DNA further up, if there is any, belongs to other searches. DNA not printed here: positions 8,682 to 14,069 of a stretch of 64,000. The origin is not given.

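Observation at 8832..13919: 1695-aa single-polypeptide fusion: PvcA/Dit1-type isonitrile-synthase-like domain + two kinase-like domains + HAD + GNAT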

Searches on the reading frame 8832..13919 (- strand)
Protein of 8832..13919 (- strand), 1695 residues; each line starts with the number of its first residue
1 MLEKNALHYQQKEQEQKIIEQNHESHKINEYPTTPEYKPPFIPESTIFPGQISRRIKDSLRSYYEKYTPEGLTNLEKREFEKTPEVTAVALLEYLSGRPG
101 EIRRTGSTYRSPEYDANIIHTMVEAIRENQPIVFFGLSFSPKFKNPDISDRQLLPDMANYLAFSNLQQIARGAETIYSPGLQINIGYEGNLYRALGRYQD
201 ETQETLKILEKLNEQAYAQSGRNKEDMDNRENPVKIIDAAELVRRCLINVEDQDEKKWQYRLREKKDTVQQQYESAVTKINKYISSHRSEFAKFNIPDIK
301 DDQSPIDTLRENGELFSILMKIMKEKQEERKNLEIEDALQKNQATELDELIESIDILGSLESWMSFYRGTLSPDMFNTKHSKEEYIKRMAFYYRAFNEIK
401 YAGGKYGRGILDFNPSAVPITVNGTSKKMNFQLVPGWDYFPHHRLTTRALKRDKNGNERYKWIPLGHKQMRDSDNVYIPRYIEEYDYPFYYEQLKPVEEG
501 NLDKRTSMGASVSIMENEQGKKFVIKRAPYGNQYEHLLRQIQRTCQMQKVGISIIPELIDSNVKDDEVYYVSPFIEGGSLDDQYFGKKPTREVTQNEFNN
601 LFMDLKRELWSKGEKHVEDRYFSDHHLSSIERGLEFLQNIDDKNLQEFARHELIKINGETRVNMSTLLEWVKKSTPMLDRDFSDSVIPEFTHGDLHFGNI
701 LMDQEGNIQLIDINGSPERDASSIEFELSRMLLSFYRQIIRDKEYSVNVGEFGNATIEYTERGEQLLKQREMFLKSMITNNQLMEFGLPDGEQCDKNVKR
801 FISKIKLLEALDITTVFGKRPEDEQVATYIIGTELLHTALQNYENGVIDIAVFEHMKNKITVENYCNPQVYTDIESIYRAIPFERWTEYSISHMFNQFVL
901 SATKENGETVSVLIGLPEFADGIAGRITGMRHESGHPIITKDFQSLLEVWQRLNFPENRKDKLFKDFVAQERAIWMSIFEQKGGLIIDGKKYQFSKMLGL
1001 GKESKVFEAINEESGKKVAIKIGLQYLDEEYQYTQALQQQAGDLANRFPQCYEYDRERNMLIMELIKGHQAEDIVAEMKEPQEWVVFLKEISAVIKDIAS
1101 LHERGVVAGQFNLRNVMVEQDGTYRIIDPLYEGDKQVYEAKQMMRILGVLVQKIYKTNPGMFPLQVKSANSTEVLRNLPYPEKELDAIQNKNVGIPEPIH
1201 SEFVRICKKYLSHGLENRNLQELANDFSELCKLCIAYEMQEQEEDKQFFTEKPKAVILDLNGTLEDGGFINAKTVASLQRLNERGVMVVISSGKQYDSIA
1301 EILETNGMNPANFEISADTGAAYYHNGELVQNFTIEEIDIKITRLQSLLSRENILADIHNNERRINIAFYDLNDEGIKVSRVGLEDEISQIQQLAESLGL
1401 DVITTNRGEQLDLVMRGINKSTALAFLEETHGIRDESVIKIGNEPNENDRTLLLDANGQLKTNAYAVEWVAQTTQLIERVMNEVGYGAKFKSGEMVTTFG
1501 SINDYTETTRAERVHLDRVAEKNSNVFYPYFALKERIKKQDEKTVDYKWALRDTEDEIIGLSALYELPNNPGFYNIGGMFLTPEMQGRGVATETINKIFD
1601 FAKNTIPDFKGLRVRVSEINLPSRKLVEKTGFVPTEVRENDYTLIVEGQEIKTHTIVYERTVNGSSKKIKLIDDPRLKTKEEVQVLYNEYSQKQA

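Call 4: search_protein_families(library=pfam, proteins=[window:8832-13919:-], max_evalue=1)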
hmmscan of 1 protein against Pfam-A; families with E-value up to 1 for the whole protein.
window:8832-13919:- (1695 aa): 14 families
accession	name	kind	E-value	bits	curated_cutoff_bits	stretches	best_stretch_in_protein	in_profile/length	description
PF00069.31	Pkinase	-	1.4e-12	48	31.7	2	992-1128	1-141/263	Protein kinase domain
PF13302.13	Acetyltransf_3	-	6e-12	46.9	25.4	1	1537-1633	41-138/138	Acetyltransferase (GNAT) domain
PF08282.18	Hydrolase_3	-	6e-11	43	20.9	1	1256-1453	1-219/255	haloacid dehalogenase-like hydrolase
PF00583.31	Acetyltransf_1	-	2.3e-08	34.8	20.7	1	1546-1632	32-116/116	Acetyltransferase (GNAT) family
PF05141.17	DIT1_PvcA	-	2.8e-07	30.7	26.4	1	152-281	30-168/273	Pyoverdine/dityrosine biosynthesis protein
PF07714.23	PK_Tyr_Ser-Thr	-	4.1e-07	30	23.1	1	993-1129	2-146/258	Protein tyrosine and serine/threonine kinase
PF03109.22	ABC1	-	4.9e-05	23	22.9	1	688-736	186-233/244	ABC1 atypical kinase-like domain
PF05116.19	S6PP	-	0.00054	20.1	20.3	1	1254-1475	3-222/247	Sucrose-6F-phosphate phosphohydrolase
PF19974.5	TCAD9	-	0.0011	18.6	40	1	688-712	297-320/429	Ternary complex associated domain 9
PF01636.29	APH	-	0.0014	18.9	23.2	1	521-712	21-193/239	Phosphotransferase enzyme family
PF13508.13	Acetyltransf_7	-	0.0025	18.6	27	1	1554-1633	11-83/84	Acetyltransferase (GNAT) domain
PF12330.14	Haspin_kinase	-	0.007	15.9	25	1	689-716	226-253/364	Haspin like kinase domain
PF07387.17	Seadorna_VP7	-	0.0081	15.7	20.3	1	1085-1130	141-188/308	Seadornavirus VP7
PF13673.13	Acetyltransf_10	-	0.013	15.9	23.6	1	1526-1637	12-112/128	Acetyltransferase (GNAT) domain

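Call 5: search_protein_families(library=ncbifam, proteins=[window:8832-13919:-], max_evalue=1)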
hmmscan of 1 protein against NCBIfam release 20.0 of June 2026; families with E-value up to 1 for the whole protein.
window:8832-13919:- (1695 aa): 30 families (the best 25 are shown)
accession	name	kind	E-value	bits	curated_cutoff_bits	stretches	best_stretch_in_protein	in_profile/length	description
TIGR00099.1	Cof-subfamily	subfamily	5.4e-12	45.8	137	2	1256-1340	2-85/256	Cof-type HAD-IIB family hydrolase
NF038151.1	lanthi_synth_III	equivalog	9.6e-09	34.2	575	2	1087-1128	338-379/833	class III lanthionine synthetase LanKC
TIGR03724.2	arch_bud32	equivalog_domain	1e-08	34.9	125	1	1047-1128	56-127/193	KEOPS complex kinase/ATPase Bud32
NF002245.0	PRK01158.1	equivalog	3.2e-08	33.1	198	1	1253-1453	3-189/233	phosphoglycolate phosphatase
NF038150.1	lanthi_synth_IV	equivalog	2.3e-07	29.6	650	1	1002-1128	201-341/851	class IV lanthionine synthetase LanL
NF002475.0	PRK01723.1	equivalog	3.1e-07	29.7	142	2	690-753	164-229/241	3-deoxy-D-manno-octulosonic acid kinase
TIGR01484.1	HAD-SF-IIB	subfamily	7.8e-07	29.4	41.8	1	1256-1455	2-214/221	HAD-IIB family hydrolase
TIGR01482.1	SPP-subfamily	subfamily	9.8e-07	28.6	107.15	1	1256-1449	1-177/225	sucrose-phosphate phosphatase subfamily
TIGR01487.1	Pglycolate_arch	equivalog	1.7e-06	28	122.75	1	1254-1447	2-175/215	phosphoglycolate phosphatase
NF047741.1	antiphage_MADS6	equivalog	1.8e-05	23.5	460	1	987-1105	493-611/612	methylation-associated defense system protein kinase MAD6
NF011463.0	PRK14879.1-4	equivalog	1.9e-05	24.2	188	1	1047-1128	81-156/237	Kae1-associated kinase Bud32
NF011464.0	PRK14879.1-7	equivalog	2e-05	24.4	246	1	1038-1134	60-152/221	Kae1-associated kinase Bud32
NF033483.0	PknB_PASTA_kin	equivalog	2.1e-05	23.8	450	1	989-1128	6-150/563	Stk1 family PASTA domain-containing Ser/Thr kinase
NF007174.0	PRK09605.1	equivalog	0.00015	20.4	447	1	1043-1129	395-470/535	bifunctional N(6)-L-threonylcarbamoyladenine synthase/serine/threonine protein kinase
NF033068.1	APH_3p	equivalog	0.00019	21.1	205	1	509-713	23-200/255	APH(3') family aminoglycoside O-phosphotransferase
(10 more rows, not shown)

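Call 10: find_homologous_proteins(query=window:8832-13919:-)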
Query window:8832-13919:- (1695 aa): 6 proteins with E <= 0.001 among 8000 candidates.
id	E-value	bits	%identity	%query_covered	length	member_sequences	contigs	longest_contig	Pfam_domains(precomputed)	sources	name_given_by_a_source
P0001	0.0e+0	2954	75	100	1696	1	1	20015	PF07714.24,PF00069.32,PF13302.14,PF08282.19,PF01163.29,PF05141.18,PF00583.32,PF01636.30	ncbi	-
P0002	0.0e+0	2854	73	100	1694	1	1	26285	PF07714.24,PF00069.32,PF13302.14,PF03109.23,PF08282.19,PF01163.29,PF05141.18,PF05116.20,PF00583.32,PF01636.30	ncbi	-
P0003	0.0e+0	2825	72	98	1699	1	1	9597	PF07714.24,PF00069.32,PF13302.14,PF03109.23,PF08282.19,PF01163.29,PF00583.32,PF01636.30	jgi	jgi:hydroxymethylpyrimidine pyrophosphatase-like HAD family hydrolase/RIO-like serine/threonine prot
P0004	0.0e+0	1486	44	99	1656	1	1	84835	PF13302.14,PF08282.19,PF05141.18,PF00583.32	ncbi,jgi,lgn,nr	ncbi:MAG: GNAT family N-acetyltransferase [Candidatus Nomurabacteria bacterium]|jgi:hydroxymethylpyr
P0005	0.0e+0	1454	43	98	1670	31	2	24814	PF13302.14,PF08282.19,PF05141.18,PF00583.32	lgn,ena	-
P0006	0.0e+0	1447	43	99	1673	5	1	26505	PF13302.14,PF08282.19,PF00583.32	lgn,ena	-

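Call 19: find_encoding_contigs(protein=P0004, flank=10000, max_places=3)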
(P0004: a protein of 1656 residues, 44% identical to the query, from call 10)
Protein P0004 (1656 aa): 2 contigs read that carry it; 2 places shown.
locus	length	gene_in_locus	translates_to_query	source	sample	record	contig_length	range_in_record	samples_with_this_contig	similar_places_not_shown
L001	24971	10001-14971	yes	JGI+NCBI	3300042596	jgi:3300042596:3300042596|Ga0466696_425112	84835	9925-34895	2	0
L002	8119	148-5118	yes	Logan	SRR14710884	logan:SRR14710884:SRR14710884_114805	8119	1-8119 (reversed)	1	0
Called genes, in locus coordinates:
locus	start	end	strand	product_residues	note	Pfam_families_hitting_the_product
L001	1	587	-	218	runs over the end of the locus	PF27462:RecX_N, PF21982:RecX_HTH1 (faint), PF02631:RecX_HTH2, PF21981:RecX_HTH3 (weak)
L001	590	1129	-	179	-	PF00293:NUDIX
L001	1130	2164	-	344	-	PF00154:RecA_N, PF06745:ATPase (weak), PF08423:Rad51, PF27531:MT3502_N (weak), PF01637:ATPase_2 (faint), PF21096:RecA_C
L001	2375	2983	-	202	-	PF01797:Y1_Tnp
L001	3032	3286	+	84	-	-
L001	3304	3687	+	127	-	-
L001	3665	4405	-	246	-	PF03703:bPH_2 (weak)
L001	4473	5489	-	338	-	PF01078:Mg_chelatase (faint), PF05496:RuvB_N, PF00004:AAA, PF07728:AAA_5, PF17864:AAA_lid_4, PF05491:WHD_RuvB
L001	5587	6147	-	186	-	PF01330:RuvA_N, PF14520:HHH_5, PF07499:RuvA_C (weak)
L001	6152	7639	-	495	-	PF12229:PG_binding_4 (faint), PF03734:YkuD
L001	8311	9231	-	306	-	-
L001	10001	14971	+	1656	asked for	PF05141:DIT1_PvcA, PF08282:Hydrolase_3 (faint), PF00583:Acetyltransf_1, PF13302:Acetyltransf_3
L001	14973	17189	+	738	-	-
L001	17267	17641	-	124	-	-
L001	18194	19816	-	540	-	-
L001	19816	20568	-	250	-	PF00005:ABC_tran, PF13304:AAA_21 (weak)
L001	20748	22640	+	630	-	PF25390:WD40_RLD, PF13540:RCC1_2, PF00415:RCC1, PF25390:WD40_RLD, PF00415:RCC1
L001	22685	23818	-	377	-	PF17231:DUF5305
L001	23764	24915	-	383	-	PF00717:Peptidase_S24 (weak)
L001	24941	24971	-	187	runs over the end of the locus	-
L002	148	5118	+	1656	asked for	PF05141:DIT1_PvcA, PF08282:Hydrolase_3 (faint), PF00583:Acetyltransf_1, PF13302:Acetyltransf_3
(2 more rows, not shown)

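Call 20: find_encoding_contigs(protein=P0002, flank=10000, max_places=3)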
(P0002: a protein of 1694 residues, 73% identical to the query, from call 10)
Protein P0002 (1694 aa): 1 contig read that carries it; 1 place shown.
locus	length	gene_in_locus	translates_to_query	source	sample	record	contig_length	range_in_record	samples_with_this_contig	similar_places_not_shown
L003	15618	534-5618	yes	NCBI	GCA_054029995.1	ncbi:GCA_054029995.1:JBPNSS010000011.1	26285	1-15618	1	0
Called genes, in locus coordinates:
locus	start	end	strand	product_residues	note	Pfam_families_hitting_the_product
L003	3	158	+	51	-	?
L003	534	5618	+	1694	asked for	PF05141:DIT1_PvcA, PF01636:APH (weak), PF07714:PK_Tyr_Ser-Thr (faint), PF01163:RIO1 (faint), PF00069:Pkinase (weak), PF08282:Hydrolase_3, PF00583:Acetyltransf_1, PF13302:Acetyltransf_3, +2 more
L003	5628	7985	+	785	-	-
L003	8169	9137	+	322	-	-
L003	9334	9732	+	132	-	-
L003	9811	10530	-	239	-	-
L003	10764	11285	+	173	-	-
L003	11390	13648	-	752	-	-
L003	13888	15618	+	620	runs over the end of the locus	-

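Call 22: find_encoding_contigs(protein=P0001, flank=10000, max_places=2)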
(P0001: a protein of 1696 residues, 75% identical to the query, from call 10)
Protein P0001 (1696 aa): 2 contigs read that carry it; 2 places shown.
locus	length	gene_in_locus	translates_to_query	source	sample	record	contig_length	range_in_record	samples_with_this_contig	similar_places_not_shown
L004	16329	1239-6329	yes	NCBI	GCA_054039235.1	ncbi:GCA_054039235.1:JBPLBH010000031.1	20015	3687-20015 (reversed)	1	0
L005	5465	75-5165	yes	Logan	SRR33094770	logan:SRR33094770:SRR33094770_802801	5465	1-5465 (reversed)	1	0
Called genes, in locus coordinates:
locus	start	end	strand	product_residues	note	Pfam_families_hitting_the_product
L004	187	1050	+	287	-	-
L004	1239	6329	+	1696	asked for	PF05141:DIT1_PvcA (weak), PF01636:APH (weak), PF07714:PK_Tyr_Ser-Thr (faint), PF01163:RIO1 (faint), PF00069:Pkinase (weak), PF08282:Hydrolase_3 (weak), PF00583:Acetyltransf_1, PF13302:Acetyltransf_3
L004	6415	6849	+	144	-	-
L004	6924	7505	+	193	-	PF13482:RNase_H_2, PF10108:DNA_pol_B_exo2 (weak)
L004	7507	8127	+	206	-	-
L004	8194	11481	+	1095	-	PF03477:ATP-cone, PF08471:Ribonuc_red_2_N, PF02867:Ribonuc_red_lgC, PF12637:TSCPD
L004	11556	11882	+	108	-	-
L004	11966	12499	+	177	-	PF01931:NTPase_I-T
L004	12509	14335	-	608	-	PF13522:GATase_6, PF13537:GATase_7, PF01380:SIS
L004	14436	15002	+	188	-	PF02572:CobA_CobO_BtuR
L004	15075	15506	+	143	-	-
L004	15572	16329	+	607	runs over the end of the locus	PF03717:PBP_dimer, PF00905:Transpeptidase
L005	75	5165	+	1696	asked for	PF05141:DIT1_PvcA (weak), PF01636:APH (weak), PF07714:PK_Tyr_Ser-Thr (faint), PF01163:RIO1 (faint), PF00069:Pkinase (weak), PF08282:Hydrolase_3 (weak), PF00583:Acetyltransf_1, PF13302:Acetyltransf_3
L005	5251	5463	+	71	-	?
